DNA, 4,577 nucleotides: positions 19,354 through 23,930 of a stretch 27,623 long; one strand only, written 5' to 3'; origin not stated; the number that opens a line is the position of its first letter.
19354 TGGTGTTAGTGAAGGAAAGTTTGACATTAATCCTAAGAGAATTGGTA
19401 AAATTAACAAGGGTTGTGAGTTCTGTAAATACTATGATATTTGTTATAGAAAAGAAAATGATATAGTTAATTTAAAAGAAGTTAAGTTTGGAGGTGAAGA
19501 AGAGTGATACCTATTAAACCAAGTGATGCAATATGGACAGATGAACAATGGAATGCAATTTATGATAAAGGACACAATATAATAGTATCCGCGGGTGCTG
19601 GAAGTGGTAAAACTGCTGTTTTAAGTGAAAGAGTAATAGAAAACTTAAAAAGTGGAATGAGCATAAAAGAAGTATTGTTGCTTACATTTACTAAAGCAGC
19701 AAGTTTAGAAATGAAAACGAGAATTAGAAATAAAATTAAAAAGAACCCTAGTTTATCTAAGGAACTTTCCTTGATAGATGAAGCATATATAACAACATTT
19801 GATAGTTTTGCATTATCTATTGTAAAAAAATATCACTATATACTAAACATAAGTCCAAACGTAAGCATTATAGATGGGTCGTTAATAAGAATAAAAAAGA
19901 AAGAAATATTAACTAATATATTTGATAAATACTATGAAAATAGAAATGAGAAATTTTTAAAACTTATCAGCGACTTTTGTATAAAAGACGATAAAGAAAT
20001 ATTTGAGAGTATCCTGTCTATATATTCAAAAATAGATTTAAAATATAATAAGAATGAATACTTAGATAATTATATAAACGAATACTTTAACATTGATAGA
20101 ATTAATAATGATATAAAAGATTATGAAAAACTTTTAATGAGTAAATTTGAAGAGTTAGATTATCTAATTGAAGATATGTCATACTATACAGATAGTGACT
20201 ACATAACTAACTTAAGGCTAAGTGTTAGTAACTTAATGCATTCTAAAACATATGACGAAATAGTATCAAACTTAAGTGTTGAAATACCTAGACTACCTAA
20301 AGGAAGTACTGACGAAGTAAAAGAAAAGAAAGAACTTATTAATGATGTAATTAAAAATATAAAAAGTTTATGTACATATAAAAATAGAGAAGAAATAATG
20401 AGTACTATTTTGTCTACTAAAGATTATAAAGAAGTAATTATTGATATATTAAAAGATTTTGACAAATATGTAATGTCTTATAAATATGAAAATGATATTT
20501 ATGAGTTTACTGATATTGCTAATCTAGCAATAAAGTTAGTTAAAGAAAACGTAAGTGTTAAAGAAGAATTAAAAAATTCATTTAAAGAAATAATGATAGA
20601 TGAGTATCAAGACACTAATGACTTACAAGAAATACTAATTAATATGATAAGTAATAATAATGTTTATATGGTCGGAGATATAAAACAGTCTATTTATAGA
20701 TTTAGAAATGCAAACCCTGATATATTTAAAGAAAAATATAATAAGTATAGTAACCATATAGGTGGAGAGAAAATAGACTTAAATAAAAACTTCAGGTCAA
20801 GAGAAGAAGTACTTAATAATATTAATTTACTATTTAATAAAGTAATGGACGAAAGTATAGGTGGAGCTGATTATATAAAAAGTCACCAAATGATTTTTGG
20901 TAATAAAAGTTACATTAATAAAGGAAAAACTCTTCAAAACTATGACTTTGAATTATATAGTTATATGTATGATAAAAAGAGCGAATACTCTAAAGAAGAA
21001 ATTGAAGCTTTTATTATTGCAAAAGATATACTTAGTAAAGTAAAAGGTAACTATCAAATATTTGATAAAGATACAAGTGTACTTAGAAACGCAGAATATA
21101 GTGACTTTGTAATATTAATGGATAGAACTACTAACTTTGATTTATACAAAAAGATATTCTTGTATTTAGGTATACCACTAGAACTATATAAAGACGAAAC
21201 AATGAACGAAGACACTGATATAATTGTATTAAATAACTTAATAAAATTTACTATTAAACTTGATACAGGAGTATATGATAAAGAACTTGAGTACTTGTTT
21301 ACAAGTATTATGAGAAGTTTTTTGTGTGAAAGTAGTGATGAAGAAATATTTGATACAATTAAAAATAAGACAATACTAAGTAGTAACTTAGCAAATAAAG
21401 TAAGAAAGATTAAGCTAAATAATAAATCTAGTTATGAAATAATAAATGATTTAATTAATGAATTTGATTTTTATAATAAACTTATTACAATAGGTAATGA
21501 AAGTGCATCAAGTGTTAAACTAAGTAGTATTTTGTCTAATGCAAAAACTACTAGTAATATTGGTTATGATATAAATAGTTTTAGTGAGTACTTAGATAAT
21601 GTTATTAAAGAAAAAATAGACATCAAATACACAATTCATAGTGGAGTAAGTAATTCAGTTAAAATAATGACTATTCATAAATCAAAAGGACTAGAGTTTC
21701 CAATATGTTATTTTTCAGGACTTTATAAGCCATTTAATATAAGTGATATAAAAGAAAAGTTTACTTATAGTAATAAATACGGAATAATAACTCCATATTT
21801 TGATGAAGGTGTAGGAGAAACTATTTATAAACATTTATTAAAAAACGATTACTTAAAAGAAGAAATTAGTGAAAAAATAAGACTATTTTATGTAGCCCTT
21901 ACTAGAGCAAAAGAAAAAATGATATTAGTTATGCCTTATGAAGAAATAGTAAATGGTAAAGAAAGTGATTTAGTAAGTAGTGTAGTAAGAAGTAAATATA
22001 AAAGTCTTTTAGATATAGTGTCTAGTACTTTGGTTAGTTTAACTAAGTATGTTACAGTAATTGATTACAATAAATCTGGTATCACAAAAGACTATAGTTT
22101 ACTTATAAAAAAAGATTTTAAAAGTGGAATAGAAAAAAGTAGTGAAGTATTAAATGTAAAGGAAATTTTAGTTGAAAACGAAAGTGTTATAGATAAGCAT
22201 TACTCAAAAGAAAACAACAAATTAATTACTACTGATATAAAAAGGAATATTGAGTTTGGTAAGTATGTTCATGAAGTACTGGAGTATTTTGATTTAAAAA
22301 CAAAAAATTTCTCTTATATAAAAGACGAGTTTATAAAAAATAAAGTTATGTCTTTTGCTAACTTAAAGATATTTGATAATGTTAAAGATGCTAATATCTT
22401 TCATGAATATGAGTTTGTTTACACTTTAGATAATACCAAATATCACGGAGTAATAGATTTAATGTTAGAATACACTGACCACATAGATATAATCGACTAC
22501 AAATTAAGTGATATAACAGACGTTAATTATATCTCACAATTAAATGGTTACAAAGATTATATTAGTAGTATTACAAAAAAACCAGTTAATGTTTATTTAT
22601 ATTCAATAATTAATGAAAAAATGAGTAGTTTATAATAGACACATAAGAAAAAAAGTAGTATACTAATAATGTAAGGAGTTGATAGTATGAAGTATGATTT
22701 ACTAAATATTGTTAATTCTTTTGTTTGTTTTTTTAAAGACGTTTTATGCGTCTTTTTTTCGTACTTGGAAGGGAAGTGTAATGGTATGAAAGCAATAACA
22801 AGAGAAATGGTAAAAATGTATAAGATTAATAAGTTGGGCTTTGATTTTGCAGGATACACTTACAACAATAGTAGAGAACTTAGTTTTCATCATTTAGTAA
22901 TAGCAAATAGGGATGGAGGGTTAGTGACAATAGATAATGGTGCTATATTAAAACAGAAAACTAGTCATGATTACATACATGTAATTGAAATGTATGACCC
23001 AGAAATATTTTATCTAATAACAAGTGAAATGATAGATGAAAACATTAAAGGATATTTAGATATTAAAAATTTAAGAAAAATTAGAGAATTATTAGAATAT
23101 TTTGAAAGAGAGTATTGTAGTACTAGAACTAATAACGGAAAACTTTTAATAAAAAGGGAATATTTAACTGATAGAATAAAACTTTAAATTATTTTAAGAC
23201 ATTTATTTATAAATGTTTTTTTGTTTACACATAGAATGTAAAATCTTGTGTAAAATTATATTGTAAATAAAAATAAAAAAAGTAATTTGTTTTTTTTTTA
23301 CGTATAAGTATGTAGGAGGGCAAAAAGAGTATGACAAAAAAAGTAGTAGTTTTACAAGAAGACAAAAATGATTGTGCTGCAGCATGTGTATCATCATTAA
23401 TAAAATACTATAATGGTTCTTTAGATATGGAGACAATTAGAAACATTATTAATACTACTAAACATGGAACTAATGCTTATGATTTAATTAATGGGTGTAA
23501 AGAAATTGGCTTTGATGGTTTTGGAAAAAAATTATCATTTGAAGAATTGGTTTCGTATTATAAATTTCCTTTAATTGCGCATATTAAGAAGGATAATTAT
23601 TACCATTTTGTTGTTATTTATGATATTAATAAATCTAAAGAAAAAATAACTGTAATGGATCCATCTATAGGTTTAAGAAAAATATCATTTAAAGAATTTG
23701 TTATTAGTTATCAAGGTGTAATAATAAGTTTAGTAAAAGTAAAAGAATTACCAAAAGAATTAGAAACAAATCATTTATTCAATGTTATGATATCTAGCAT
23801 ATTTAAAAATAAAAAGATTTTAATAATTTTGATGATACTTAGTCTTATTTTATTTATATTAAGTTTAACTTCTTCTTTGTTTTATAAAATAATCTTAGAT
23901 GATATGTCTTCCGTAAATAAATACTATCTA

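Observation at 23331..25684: Unannotated two-peptide double-glycine bacteriocin pair behind a C39 ABC exporter; both mature peptides end in Cys-Lys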

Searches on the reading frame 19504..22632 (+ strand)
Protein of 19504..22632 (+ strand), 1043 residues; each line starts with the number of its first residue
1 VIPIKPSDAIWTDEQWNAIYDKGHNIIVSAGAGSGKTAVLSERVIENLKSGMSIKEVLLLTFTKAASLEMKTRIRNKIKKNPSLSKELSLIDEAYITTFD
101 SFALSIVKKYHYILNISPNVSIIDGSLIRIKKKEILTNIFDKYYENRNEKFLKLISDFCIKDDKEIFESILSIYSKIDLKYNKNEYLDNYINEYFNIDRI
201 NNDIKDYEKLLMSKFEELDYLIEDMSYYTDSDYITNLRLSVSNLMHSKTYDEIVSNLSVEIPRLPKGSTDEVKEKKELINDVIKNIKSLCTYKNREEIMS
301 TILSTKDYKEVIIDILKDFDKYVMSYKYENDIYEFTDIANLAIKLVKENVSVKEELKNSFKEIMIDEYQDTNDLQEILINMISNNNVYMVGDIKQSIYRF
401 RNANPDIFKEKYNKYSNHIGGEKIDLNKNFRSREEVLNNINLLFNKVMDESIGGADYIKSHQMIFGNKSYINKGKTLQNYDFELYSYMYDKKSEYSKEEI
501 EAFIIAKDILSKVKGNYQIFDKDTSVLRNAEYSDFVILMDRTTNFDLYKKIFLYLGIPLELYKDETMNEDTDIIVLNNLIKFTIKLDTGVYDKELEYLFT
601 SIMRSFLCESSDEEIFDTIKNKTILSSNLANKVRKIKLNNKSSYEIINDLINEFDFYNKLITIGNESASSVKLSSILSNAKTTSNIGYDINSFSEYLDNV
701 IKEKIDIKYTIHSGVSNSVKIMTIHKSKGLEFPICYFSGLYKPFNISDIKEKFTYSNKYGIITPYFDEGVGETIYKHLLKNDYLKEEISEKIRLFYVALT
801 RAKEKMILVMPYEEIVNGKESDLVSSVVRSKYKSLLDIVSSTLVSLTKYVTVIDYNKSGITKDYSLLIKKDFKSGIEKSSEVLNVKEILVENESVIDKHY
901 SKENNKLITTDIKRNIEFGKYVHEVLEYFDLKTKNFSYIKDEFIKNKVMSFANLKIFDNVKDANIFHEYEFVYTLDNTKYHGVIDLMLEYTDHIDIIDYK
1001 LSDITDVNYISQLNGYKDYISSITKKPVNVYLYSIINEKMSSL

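Call 26: search_protein_families(library=pfam, proteins=[window:19504-22632:+], max_evalue=0.001)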
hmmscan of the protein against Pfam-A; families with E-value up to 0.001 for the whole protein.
window:19504-22632:+ (1043 aa): 6 families
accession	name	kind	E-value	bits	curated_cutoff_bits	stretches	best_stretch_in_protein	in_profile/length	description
PF00580.27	UvrD-helicase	-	4.9e-52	177.7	23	1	11-415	1-270/271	UvrD/REP helicase N-terminal domain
PF13245.12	AAA_19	-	5.1e-16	59.5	25.1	1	21-401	9-134/134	AAA domain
PF13361.12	UvrD_C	-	4.7e-14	53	25.6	1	515-809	188-346/350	UvrD-like helicase C-terminal domain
PF01443.25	Viral_helicase1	-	8.4e-09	36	21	0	26-95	1-69/228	Viral superfamily 1 RNA helicase core domain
PF13538.12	UvrD_C_2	-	1.9e-08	34.5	27.4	0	789-809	32-52/52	UvrD-like helicase C-terminal domain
PF00270.35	DEAD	-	8.4e-05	22.8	26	1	16-80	8-71/167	DEAD/DEAH box helicase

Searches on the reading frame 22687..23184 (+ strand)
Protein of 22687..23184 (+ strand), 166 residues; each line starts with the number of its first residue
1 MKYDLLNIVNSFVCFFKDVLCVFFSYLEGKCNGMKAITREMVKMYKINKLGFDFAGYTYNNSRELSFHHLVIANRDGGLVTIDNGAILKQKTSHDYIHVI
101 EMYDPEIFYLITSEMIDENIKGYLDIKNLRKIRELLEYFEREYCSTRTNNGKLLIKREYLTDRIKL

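Call 5: search_protein_families(library=pfam, proteins=[window:22687-23184:+], max_evalue=1)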
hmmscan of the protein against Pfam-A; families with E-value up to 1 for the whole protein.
window:22687-23184:+ (166 aa): 0 families

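Call 6: search_protein_families(library=ncbifam, proteins=[window:22687-23184:+], max_evalue=1)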
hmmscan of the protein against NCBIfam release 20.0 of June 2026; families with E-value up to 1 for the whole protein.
window:22687-23184:+ (166 aa): 0 families

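Call 55: search_protein_families(library=pfam, proteins=[window:22786-23184:+], max_evalue=1)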
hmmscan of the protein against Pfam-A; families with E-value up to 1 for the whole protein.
window:22786-23184:+ (133 aa): 0 families

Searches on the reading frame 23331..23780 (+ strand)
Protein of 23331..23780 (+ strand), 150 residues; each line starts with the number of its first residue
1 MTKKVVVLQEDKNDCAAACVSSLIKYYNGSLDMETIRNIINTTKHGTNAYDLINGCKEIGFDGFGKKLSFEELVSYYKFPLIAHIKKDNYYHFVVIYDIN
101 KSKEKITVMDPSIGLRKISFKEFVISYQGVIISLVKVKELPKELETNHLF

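Call 74: search_solved_structures(query=window:23331-23780:+, max_evalue=0.00001, show_alignments=3)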
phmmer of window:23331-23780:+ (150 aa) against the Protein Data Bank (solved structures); distinct sequences matched with E-value up to 0.00001: 12.
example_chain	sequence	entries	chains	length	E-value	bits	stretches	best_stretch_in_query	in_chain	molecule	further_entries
4ry2_A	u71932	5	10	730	1.6e-23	86.6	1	3-134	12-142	ABC-type bacteriocin transporter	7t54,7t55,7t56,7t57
4s0f_A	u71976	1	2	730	1.6e-23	86.6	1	3-134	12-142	ABC-type bacteriocin transporter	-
8vp3_A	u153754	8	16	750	1.6e-23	86.6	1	3-134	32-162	ABC-type bacteriocin transporter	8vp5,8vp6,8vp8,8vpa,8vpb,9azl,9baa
7n87_A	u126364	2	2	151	2e-23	86.3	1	3-134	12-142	ABC-type bacteriocin transporter | Peptidase C39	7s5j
6v9z_A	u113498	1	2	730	2.7e-22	82.6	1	3-134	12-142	ABC-type bacteriocin transporter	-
8vp9_A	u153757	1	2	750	1.4e-20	77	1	3-134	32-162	ABC-type bacteriocin transporter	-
5xe8_A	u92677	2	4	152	1.4e-12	51.1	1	7-135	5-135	Putative ABC transporter, ATP-binding protein ComA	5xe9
3k8u_A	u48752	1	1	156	1.4e-12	51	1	7-135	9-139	Putative ABC transporter, ATP-binding protein ComA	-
6mpz_A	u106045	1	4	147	1.2e-10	44.8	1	3-132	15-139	Double Glycine Motif Protease domain from AMS/PCAT Transporter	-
8hf6_A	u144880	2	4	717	2.8e-10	43.6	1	9-135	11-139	Competence factor transporting ATP-binding protein/permease ComA | Transport/processing ATP-binding protein ComA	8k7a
8hf4_A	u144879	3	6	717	2.8e-10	43.6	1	9-135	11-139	Transport/processing ATP-binding protein ComA | Competence factor transporting ATP-binding protein/permease ComA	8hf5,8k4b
8hf7_A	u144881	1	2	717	2.8e-10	43.6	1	9-135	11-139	Competence factor transporting ATP-binding protein/permease ComA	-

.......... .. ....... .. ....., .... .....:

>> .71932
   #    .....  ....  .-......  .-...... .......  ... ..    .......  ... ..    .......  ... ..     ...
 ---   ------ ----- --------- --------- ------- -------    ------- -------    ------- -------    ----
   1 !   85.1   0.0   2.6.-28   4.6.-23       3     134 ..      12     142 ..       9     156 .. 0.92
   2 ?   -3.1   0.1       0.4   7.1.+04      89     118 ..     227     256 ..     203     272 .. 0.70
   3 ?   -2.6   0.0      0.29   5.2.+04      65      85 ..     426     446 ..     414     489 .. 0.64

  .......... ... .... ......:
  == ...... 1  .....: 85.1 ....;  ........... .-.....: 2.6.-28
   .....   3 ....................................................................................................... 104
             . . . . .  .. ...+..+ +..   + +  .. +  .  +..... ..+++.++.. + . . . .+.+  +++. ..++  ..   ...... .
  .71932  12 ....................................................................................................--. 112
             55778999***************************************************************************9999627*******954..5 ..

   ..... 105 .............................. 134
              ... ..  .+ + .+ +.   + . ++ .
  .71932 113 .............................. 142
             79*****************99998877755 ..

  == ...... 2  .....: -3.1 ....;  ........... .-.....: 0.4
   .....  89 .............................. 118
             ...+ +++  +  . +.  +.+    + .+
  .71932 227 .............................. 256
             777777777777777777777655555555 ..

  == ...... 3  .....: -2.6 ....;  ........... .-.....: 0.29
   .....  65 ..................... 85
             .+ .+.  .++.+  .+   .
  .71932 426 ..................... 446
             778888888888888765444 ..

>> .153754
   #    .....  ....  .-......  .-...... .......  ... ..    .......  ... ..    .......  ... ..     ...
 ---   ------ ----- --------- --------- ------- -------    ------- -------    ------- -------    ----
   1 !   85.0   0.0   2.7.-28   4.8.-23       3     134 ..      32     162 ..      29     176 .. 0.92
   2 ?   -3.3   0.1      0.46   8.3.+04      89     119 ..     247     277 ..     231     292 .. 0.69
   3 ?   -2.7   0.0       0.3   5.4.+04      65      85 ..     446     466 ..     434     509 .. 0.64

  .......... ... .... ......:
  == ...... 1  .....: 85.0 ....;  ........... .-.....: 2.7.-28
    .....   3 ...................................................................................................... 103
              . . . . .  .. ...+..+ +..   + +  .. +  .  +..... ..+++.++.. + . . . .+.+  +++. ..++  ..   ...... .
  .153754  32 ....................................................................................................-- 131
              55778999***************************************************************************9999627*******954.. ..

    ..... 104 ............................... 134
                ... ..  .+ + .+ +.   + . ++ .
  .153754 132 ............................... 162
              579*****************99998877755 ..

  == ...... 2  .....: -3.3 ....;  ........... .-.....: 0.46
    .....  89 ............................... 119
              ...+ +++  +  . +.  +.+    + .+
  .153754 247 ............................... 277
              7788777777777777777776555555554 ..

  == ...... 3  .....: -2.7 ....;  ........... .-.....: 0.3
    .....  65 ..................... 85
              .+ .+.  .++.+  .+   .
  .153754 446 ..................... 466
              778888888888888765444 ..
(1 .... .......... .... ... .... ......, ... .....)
